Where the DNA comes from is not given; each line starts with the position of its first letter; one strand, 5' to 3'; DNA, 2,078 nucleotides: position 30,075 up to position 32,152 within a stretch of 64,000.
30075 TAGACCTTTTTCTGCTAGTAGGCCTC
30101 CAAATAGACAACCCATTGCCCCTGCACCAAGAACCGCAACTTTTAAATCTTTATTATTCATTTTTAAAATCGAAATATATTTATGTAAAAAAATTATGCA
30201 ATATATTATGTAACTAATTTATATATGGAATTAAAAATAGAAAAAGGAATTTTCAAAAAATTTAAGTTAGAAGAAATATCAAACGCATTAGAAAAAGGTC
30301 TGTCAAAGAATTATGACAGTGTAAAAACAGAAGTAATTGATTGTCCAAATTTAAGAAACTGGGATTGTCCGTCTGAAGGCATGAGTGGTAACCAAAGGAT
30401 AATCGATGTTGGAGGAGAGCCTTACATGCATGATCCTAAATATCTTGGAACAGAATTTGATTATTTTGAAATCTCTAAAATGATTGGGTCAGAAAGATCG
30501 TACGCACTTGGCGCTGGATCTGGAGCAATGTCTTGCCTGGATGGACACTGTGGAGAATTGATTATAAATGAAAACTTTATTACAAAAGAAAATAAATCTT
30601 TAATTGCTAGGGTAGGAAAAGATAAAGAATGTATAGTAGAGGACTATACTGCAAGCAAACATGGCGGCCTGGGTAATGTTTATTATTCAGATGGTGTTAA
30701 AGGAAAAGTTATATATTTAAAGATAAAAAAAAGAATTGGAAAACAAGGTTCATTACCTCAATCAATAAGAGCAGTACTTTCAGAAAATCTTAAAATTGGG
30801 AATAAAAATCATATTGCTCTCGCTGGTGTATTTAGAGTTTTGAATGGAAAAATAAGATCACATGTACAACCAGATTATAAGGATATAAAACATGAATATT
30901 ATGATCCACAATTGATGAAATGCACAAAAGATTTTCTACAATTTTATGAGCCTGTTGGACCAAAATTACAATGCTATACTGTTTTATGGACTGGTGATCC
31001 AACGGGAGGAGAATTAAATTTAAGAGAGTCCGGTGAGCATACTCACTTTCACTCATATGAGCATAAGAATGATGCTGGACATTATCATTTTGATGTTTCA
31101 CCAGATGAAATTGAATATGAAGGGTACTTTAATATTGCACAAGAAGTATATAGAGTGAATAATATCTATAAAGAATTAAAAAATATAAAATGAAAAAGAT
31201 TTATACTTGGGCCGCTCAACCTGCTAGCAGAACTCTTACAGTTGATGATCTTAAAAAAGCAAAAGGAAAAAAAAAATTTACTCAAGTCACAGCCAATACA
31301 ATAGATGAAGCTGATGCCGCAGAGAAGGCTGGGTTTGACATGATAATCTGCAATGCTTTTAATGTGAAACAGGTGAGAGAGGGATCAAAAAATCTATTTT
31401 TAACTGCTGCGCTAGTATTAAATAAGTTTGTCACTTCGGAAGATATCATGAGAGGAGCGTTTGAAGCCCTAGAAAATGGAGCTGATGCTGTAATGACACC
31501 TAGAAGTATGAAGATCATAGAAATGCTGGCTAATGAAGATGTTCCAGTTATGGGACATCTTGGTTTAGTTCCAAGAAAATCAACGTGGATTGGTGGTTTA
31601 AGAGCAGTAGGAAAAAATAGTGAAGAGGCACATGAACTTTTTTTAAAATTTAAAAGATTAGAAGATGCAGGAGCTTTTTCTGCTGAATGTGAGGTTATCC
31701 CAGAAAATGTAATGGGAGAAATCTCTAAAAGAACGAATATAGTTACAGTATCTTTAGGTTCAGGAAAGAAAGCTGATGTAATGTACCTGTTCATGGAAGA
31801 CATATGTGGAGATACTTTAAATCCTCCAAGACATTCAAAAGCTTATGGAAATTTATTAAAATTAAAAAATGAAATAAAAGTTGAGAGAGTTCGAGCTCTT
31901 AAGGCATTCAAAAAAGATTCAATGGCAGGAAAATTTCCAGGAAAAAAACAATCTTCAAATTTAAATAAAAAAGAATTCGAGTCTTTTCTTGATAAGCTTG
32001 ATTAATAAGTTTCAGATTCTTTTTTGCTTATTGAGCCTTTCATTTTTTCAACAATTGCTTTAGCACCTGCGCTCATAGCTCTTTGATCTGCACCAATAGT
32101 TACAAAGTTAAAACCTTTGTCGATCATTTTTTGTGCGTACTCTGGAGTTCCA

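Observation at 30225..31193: Full-length bacterial homologue of eukaryotic C11orf54 (DUF1907) inside a sugar-acid island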

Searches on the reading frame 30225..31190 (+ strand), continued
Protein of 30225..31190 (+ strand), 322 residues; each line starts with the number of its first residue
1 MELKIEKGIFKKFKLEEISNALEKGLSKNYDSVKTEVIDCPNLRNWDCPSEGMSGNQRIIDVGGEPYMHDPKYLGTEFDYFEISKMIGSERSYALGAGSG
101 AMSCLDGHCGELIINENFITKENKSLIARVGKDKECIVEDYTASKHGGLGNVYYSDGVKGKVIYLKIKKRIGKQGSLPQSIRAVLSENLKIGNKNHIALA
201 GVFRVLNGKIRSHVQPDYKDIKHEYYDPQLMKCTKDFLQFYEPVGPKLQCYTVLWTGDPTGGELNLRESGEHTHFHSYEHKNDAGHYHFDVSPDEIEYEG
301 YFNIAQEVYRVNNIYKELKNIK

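Call 69: search_protein_families(library=pfam, proteins=[L154:2724-3809:+, L154:3802-4440:+, L154:4440-5480:+, L154:5480-6409:+, L154:6399-7142:-, L154:7142-7918:-, L154:8981-10126:-, L154:10144-10917:-, L154:11165-12055:+, L154:12078-13016:-], max_evalue=0.0001)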
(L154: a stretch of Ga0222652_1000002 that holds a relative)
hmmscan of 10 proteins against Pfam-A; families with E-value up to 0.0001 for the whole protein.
L154:2724-3809:+ (362 aa): 2 families
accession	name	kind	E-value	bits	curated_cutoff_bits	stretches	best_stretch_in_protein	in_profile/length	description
PF13378.12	MR_MLE_C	-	6.2e-43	147.5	29.4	1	153-355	5-218/219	Enolase C-terminal domain-like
PF02746.21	MR_MLE_N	-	1.9e-21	76.9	22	1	33-128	27-117/117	Mandelate racemase / muconate lactonizing enzyme, N-terminal domain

L154:3802-4440:+ (213 aa): 2 families
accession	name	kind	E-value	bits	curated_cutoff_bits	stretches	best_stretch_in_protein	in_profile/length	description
PF03328.21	HpcH_HpaI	-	1.7e-28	99.9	25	1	4-203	1-221/221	HpcH/HpaI aldolase/citrate lyase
PF15617.12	C-C_Bond_Lyase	-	7.1e-06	25.8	28.4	0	182-211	237-266/320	C-C_Bond_Lyase of the TIM-Barrel fold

L154:4440-5480:+ (347 aa): 5 families
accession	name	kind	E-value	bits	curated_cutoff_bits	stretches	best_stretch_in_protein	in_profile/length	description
PF01408.29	GFO_IDH_MocA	-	3.9e-26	92.5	24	1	6-122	1-119/120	Oxidoreductase family, NAD-binding Rossmann fold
PF02894.22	GFO_IDH_MocA_C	-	4.2e-24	86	22.9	1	135-346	1-218/218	Oxidoreductase family, C-terminal alpha/beta domain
PF22725.1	GFO_IDH_MocA_C3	-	1.2e-22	80.7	27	1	133-266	3-123/124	GFO/IDH/MocA C-terminal domain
PF22685.1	Gal80p_C-like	-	5.8e-08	33.5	29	1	133-267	5-149/152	Gal80p, C-terminal domain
PF02629.25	CoA_binding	-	2.5e-05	25.4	22.3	1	3-92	1-90/97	CoA binding domain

L154:5480-6409:+ (310 aa): 3 families
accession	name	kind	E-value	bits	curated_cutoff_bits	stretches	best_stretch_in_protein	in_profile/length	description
PF01408.29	GFO_IDH_MocA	-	5.6e-19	69.4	24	1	2-119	1-119/120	Oxidoreductase family, NAD-binding Rossmann fold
PF22725.1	GFO_IDH_MocA_C3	-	1.3e-10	41.7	27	1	129-243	2-122/124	GFO/IDH/MocA C-terminal domain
PF02894.22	GFO_IDH_MocA_C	-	3.5e-07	30.7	22.9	1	159-245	38-128/218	Oxidoreductase family, C-terminal alpha/beta domain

L154:6399-7142:- (248 aa): 4 families
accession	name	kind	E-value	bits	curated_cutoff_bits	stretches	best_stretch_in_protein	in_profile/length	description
PF00106.31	adh_short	-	7.6e-35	120.6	26.6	1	2-187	1-192/195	short chain dehydrogenase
PF13561.12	adh_short_C2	-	3.9e-22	79.4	27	1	8-242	1-234/236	Enoyl-(Acyl carrier protein) reductase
PF08659.16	KR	-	6.2e-06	26.7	22.6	1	5-113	4-121/180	KR domain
PF01370.27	Epimerase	-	7.5e-05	22.7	20.9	1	4-100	1-91/240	NAD dependent epimerase/dehydratase family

L154:7142-7918:- (259 aa): 0 families

L154:8981-10126:- (382 aa): 0 families

L154:10144-10917:- (258 aa): 0 families

L154:11165-12055:+ (297 aa): 1 family
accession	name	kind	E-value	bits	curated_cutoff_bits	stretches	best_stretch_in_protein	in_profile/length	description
PF02574.22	S-methyl_trans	-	1.1e-50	173.5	22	1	11-295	2-281/283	Homocysteine S-methyltransferase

L154:12078-13016:- (313 aa): 1 family
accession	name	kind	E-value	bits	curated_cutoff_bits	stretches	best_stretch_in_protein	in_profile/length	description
PF04069.17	OpuAC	-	1.3e-48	166.3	21.2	1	23-302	1-256/257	Substrate binding domain of ABC-type glycine betaine transport system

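Call 71: fold_search(model_id=the predicted structure, library=pdb)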
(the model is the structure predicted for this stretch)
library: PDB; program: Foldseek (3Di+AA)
matches with E <= 10: 500; with E <= 0.001: 15
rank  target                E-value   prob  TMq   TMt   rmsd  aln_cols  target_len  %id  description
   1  1xcr_A                1.3e-29  1.00  0.82  0.85   2.8       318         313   33  Crystal Structure of Longer Splice Variant of PTD012 from Homo sapiens reveals a novel Zinc-containing fold (released 2005-09-27)
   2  4bt2                  8.3e-06  1.00  0.42  0.54   5.8       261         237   13  acetolactate decarboxylase with a bound 1,2-ETHANEDIOL (released 2013-09-11)
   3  4bt3                  8.8e-06  1.00  0.46  0.58   5.3       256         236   11  acetolactate decarboxylase with a bound (2R,3R)-2,3-Dihydroxy-2- methylbutanoic acid (released 2013-09-11)
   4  5xne_B                6.6e-05  1.00  0.43  0.55   6.0       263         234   13  X-ray Crystal Structure of alpha-acetolactate decarboxylase from Bacillus subtilis strain 168 (released 2018-08-01)
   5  1xv2_C                6.9e-05  1.00  0.41  0.53   6.1       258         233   12  Crystal Structure of a Protein of Unknown Function Similar to Alpha-acetolactate Decarboxylase from Staphylococcus aur (released 2004-12-14)
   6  6j3d_A                7.3e-05  1.00  0.44  0.57   5.7       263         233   17  Crystal structure of acetolactate decarboxylase from Bacillus subtilis subspecies spizizenii in space group P21212 (released 2019-11-13)
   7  5yho_A                8.7e-05  1.00  0.41  0.52   7.3       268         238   10  Crystal structure of acetolactate decarboxylase from Enterobacter cloacae (released 2018-10-10)
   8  1xv2_A                1.1e-04  1.00  0.41  0.53   6.0       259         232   12  Crystal Structure of a Protein of Unknown Function Similar to Alpha-acetolactate Decarboxylase from Staphylococcus aur (released 2004-12-14)
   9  6inb                  1.1e-04  1.00  0.39  0.52   7.7       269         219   12  Crystal structure of an acetolactate decarboxylase from Klebsiella pneumoniae (released 2019-01-16)
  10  6j92_B                1.1e-04  1.00  0.41  0.57   6.3       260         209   11  Crystal structure of acetolactate decarboxylase from Enterbacter aerogenes (released 2020-01-22)
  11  6inc                  1.3e-04  1.00  0.41  0.55   6.4       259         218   10  Crystal structure of an acetolactate decarboxylase from Klebsiella pneumoniae (released 2019-01-16)
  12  5yho_B                1.4e-04  1.00  0.43  0.56   7.4       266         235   11  Crystal structure of acetolactate decarboxylase from Enterobacter cloacae (released 2018-10-10)
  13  6j92_A                1.5e-04  1.00  0.43  0.56   6.0       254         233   12  Crystal structure of acetolactate decarboxylase from Enterbacter aerogenes (released 2020-01-22)
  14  5xne_A                2.4e-04  1.00  0.43  0.55   6.0       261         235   15  X-ray Crystal Structure of alpha-acetolactate decarboxylase from Bacillus subtilis strain 168 (released 2018-08-01)
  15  6j3d_B                4.1e-04  1.00  0.44  0.57   5.8       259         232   16  Crystal structure of acetolactate decarboxylase from Bacillus subtilis subspecies spizizenii in space group P21212 (released 2019-11-13)
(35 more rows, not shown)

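Call 72: search_protein_families(library=pfam, proteins=[L154:42-1961:+, L154:1954-2721:+, L154:13108-13956:-, L154:13978-14916:-, L154:15507-16298:-], max_evalue=0.0001)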
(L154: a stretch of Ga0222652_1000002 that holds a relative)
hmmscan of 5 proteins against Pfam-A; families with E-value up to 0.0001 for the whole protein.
L154:42-1961:+ (640 aa): 3 families
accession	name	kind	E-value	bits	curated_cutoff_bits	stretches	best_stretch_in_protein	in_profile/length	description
PF00501.34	AMP-binding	-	9.9e-66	222.5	29.9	1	105-468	16-379/384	AMP-binding enzyme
PF13193.12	AMP-binding_C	-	2.4e-12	48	24.5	1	528-605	1-76/76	AMP-binding enzyme C-terminal domain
PF16177.11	ACAS_N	-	4.3e-10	39.7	27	1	32-89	1-55/55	Acetyl-coenzyme A synthetase N-terminus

L154:1954-2721:+ (256 aa): 2 families
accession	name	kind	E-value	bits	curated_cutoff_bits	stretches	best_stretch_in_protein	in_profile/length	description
PF00378.25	ECH_1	-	5.6e-63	213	27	1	15-253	7-249/251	Enoyl-CoA hydratase/isomerase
PF16113.10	ECH_2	-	2.1e-27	97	27.2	1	15-228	2-235/335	Enoyl-CoA hydratase/isomerase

L154:13108-13956:- (283 aa): 1 family
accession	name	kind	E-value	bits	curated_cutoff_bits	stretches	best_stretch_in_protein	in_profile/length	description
PF00528.27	BPD_transp_1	-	3.3e-23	82.8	26.4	1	115-276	1-175/184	Binding-protein-dependent transport system inner membrane component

L154:13978-14916:- (313 aa): 1 family
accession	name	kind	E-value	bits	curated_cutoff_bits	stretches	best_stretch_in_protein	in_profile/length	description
PF04069.17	OpuAC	-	3.6e-50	171.4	21.2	1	24-303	2-257/257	Substrate binding domain of ABC-type glycine betaine transport system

L154:15507-16298:- (264 aa): 2 families
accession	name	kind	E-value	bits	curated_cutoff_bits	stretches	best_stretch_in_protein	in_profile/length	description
PF00950.22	ABC-3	-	9.9e-68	228.9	20.1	1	4-257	3-256/258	ABC 3 transport family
PF01032.23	FecCD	-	5e-06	26.2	26.5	1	41-249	81-300/311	FecCD transport family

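Call 80: find_related_loci(query=P0157, collection=viral_contigs, flank=3000)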
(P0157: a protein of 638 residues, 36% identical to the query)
Query P0157 (638 aa) in viral_contigs; peptide patterns used: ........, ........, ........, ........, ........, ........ (x = any residue, [..] = any of these).
26 stretches matched a pattern, but none encodes a relative of the query by tblastn (E <= 1e-3).

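Call 88: list_cluster_members(proteins=[P0305, P0321, P0326, P0345, P0347, P0353, P0363, P0397, P0351, P0377])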
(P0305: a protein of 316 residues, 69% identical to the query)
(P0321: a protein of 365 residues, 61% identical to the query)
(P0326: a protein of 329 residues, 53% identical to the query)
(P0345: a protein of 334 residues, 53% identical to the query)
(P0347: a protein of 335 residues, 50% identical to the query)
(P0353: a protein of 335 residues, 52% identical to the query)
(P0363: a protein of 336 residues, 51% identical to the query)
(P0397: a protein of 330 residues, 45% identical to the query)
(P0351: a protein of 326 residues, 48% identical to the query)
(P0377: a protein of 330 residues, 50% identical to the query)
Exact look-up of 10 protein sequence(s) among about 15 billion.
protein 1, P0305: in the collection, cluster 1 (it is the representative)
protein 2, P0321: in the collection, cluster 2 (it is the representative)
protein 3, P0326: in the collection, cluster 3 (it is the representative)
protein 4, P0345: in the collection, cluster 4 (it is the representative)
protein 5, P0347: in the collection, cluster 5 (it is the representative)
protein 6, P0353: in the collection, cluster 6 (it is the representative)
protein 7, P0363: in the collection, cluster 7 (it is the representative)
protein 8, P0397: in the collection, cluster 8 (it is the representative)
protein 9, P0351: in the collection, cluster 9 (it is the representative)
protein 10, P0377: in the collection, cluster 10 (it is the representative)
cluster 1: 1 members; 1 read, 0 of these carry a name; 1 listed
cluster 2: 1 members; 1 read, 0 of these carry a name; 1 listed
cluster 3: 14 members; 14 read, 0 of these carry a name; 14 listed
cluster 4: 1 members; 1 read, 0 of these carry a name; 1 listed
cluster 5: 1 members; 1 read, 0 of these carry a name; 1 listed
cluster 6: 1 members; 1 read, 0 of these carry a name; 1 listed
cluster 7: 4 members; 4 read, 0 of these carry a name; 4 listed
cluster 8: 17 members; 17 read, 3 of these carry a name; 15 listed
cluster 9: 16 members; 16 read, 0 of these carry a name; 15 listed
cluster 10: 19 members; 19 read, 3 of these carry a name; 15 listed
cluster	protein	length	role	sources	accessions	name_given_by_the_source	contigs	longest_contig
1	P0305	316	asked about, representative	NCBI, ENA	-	-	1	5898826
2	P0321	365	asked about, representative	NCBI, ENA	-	-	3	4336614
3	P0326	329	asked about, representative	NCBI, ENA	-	-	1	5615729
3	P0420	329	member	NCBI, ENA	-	-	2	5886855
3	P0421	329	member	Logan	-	-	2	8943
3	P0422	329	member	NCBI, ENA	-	-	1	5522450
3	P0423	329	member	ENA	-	-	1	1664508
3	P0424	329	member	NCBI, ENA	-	-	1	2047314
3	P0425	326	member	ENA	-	-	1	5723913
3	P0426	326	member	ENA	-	-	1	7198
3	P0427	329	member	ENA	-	-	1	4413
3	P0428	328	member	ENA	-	-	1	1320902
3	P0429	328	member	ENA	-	-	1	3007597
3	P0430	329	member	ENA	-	-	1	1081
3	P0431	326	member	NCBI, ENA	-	-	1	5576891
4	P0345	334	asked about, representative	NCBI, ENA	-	-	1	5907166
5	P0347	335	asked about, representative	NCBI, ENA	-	-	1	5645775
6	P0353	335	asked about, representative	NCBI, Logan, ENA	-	-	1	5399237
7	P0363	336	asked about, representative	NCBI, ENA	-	-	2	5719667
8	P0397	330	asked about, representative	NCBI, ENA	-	-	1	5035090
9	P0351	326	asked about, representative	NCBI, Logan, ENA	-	-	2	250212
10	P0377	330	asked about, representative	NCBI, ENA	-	-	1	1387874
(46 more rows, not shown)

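Call 89: find_encoding_contigs(protein=P0397, flank=9000, max_places=1)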
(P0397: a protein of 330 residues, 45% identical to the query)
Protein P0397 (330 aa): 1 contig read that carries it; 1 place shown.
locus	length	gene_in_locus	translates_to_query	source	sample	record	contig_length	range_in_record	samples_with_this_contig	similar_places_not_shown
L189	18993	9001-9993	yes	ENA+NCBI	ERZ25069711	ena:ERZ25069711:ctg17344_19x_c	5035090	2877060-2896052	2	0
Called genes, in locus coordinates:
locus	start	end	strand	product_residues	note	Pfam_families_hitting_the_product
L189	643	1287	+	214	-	-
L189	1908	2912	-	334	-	PF00389:2-Hacid_dh, PF02826:2-Hacid_dh_C, PF03446:NAD_binding_2 (weak)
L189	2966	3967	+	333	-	-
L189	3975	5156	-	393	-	PF07221:GlcNAc_2-epim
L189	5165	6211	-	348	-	PF08240:ADH_N, PF16912:Glu_dehyd_C, PF00107:ADH_zinc_N, PF13602:ADH_zinc_N_2 (weak)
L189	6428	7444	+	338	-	PF04116:FA_hydroxylase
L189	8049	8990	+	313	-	PF02558:ApbA, PF08546:ApbA_C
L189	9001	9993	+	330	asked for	PF08925:DUF1907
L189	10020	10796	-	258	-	PF05721:PhyH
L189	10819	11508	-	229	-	PF05721:PhyH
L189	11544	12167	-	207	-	-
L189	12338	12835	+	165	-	-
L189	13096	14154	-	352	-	-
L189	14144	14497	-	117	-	PF13560:HTH_31, PF12844:HTH_19 (weak), PF01381:HTH_3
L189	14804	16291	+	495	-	PF00890:FAD_binding_2 (weak), PF07992:Pyr_redox_2 (faint), PF12831:FAD_oxidored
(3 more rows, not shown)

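Call 90: find_encoding_contigs(protein=P0351, flank=9000, max_places=1)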
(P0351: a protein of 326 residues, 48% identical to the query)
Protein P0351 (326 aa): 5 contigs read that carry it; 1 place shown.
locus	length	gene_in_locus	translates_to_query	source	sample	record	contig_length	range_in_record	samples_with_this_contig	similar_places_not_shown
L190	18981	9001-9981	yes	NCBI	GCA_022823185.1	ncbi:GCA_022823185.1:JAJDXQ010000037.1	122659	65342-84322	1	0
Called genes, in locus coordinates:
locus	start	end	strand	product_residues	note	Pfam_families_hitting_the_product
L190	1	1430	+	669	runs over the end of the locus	PF26099:DUF8034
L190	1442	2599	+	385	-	PF02746:MR_MLE_N, PF13378:MR_MLE_C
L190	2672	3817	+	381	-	PF01408:GFO_IDH_MocA, PF02894:GFO_IDH_MocA_C, PF22725:GFO_IDH_MocA_C3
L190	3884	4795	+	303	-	PF05721:PhyH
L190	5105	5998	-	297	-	PF01381:HTH_3, PF17765:MLTR_LBD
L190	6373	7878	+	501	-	PF09594:GT87 (weak), PF13231:PMT_2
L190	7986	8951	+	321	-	PF03747:ADP_ribosyl_GH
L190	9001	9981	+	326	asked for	PF08925:DUF1907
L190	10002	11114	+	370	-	PF02746:MR_MLE_N, PF13378:MR_MLE_C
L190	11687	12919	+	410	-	PF00067:p450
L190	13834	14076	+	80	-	-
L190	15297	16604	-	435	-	PF07260:ANKH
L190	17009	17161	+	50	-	-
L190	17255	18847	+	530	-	PF00128:Alpha-amylase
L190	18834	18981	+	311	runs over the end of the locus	PF00781:DAGK_cat, PF19279:YegS_C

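Call 94: find_homologous_proteins(query=window:30225-31190:+, lengths=longer, max_evalue=0.00001)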
Query window:30225-31190:+ (322 aa): 7 proteins with E <= 0.00001 among 2493 candidates. Only proteins of 565 to 2000 residues were searched; long proteins share words by chance and can crowd out relatives, so finding none is weak evidence.
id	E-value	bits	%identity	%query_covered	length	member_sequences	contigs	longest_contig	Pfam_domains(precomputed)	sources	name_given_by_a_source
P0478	1.1e-73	267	43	94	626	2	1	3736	PF08925.17,PF02558.23,PF01210.30,PF03721.21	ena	-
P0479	4.6e-72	261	42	94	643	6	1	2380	PF08925.17,PF02558.23,PF01210.30,PF03721.21,PF08546.18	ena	-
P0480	8.3e-71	257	43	94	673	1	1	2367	PF08925.17,PF02558.23,PF08546.18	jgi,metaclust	metaclust:\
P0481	1.9e-69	253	41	94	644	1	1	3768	PF08925.17,PF02558.23,PF01210.30,PF03721.21,PF08546.18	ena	-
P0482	9.4e-69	250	42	94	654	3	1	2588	PF08925.17,PF02558.23,PF01210.30,PF03721.21,PF08546.18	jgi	-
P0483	1.2e-65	240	46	78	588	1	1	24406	PF08925.17,PF02558.23,PF08546.18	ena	-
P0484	8.6e-57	211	38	94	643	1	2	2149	PF08925.17,PF02558.23,PF01210.30,PF08546.18,PF03807.24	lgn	-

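Call 104: search_protein_families(library=ncbifam, proteins=[L154:8981-10126:-], max_evalue=1e-10)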
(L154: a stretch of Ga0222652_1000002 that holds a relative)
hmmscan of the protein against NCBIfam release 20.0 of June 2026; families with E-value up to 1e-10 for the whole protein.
L154:8981-10126:- (382 aa): 1 family
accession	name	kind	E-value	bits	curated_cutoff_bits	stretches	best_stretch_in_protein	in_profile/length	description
NF047474.1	GDSL_LA_2486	hypoth_equivalog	7.4e-13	48.4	300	0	66-176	58-169/326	LA_2486 family SGNH/GDSL-type esterase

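Call 110: search_solved_structures(query=L102:3694-4758:-, max_evalue=1e-20)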
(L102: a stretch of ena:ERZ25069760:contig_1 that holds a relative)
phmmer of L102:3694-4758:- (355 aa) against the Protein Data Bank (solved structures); distinct sequences matched with E-value up to 1e-20: 11.
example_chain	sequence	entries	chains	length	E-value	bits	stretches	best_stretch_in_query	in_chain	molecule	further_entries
1vbi_A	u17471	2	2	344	9.7e-43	149.9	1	21-303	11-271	Type 2 malate/lactate dehydrogenase | malate/L-lactate dehydrogenase family protein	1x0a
1wtj_A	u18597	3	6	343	1.1e-41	146.4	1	31-346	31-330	ureidoglycolate dehydrogenase | delta1-piperideine-2-carboxylate reductase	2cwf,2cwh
3uoe_A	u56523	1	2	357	1.6e-40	142.6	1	24-300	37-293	Dehydrogenase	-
4h8a_A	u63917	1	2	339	4.5e-40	141.1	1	20-312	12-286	Ureidoglycolate dehydrogenase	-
1xrh_A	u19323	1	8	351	4.8e-40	141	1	20-312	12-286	Ureidoglycolate Dehydrogenase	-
4fjs_A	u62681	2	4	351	5.2e-40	140.9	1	20-312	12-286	Ureidoglycolate dehydrogenase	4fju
2x06_A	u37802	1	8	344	8.5e-38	133.6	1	21-268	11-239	L-SULFOLACTATE DEHYDROGENASE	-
1v9n_A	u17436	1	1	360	1.5e-31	113.1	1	24-276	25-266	Malate dehydrogenase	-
2g8y_A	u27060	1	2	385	3.1e-25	92.3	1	21-318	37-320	Malate/L-lactate dehydrogenases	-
3i0p_A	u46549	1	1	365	8.2e-24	87.6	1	11-300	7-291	Malate dehydrogenase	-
1z2i_A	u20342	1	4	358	6.6e-23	84.6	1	12-301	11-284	malate dehydrogenase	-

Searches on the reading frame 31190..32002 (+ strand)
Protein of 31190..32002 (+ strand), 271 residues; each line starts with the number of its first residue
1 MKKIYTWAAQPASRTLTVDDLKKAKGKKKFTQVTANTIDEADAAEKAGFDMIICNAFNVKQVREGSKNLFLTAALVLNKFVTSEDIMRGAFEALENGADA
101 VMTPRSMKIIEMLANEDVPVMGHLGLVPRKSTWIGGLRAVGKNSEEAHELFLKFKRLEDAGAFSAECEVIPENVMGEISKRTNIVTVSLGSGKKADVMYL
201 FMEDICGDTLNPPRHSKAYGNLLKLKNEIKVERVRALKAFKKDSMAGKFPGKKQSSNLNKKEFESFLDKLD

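Call 3: search_protein_families(library=pfam, proteins=[window:31190-32002:+], max_evalue=0.001)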
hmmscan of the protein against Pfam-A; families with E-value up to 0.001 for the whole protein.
window:31190-32002:+ (271 aa): 1 family
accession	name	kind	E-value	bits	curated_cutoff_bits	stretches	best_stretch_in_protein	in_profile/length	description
PF02548.21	Pantoate_transf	-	1.8e-35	123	28.7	1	59-251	67-258/259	Ketopantoate hydroxymethyltransferase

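Call 4: search_protein_families(library=ncbifam, proteins=[window:31190-32002:+], max_evalue=0.00001)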
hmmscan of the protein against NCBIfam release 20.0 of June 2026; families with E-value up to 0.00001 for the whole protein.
window:31190-32002:+ (271 aa): 2 families
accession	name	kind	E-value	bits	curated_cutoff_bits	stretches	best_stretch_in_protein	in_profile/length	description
NF001452.0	PRK00311.1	subfamily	5e-31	108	272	1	59-255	70-265/267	3-methyl-2-oxobutanoate hydroxymethyltransferase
TIGR00222.1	panB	equivalog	6e-28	98.1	207.55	1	57-255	66-262/264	3-methyl-2-oxobutanoate hydroxymethyltransferase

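Call 96: search_solved_structures(query=window:31190-32002:+, max_evalue=0.001, show_alignments=1)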
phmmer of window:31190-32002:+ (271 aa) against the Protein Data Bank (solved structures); distinct sequences matched with E-value up to 0.001: 5.
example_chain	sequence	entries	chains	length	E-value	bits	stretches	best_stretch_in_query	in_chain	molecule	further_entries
1m3u_A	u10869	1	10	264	3.5e-15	59.5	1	56-254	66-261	3-methyl-2-oxobutanoate hydroxymethyltransferase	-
3vav_A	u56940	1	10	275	3.2e-11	46.5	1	66-251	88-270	3-methyl-2-oxobutanoate hydroxymethyltransferase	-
3ez4_A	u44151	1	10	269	4.2e-11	46.1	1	71-251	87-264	3-methyl-2-oxobutanoate hydroxymethyltransferase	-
1oy0_A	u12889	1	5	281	5.7e-11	45.7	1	95-220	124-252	Ketopantoate hydroxymethyltransferase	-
1o66_A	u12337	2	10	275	2.1e-09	40.6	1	57-241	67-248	3-methyl-2-oxobutanoate hydroxymethyltransferase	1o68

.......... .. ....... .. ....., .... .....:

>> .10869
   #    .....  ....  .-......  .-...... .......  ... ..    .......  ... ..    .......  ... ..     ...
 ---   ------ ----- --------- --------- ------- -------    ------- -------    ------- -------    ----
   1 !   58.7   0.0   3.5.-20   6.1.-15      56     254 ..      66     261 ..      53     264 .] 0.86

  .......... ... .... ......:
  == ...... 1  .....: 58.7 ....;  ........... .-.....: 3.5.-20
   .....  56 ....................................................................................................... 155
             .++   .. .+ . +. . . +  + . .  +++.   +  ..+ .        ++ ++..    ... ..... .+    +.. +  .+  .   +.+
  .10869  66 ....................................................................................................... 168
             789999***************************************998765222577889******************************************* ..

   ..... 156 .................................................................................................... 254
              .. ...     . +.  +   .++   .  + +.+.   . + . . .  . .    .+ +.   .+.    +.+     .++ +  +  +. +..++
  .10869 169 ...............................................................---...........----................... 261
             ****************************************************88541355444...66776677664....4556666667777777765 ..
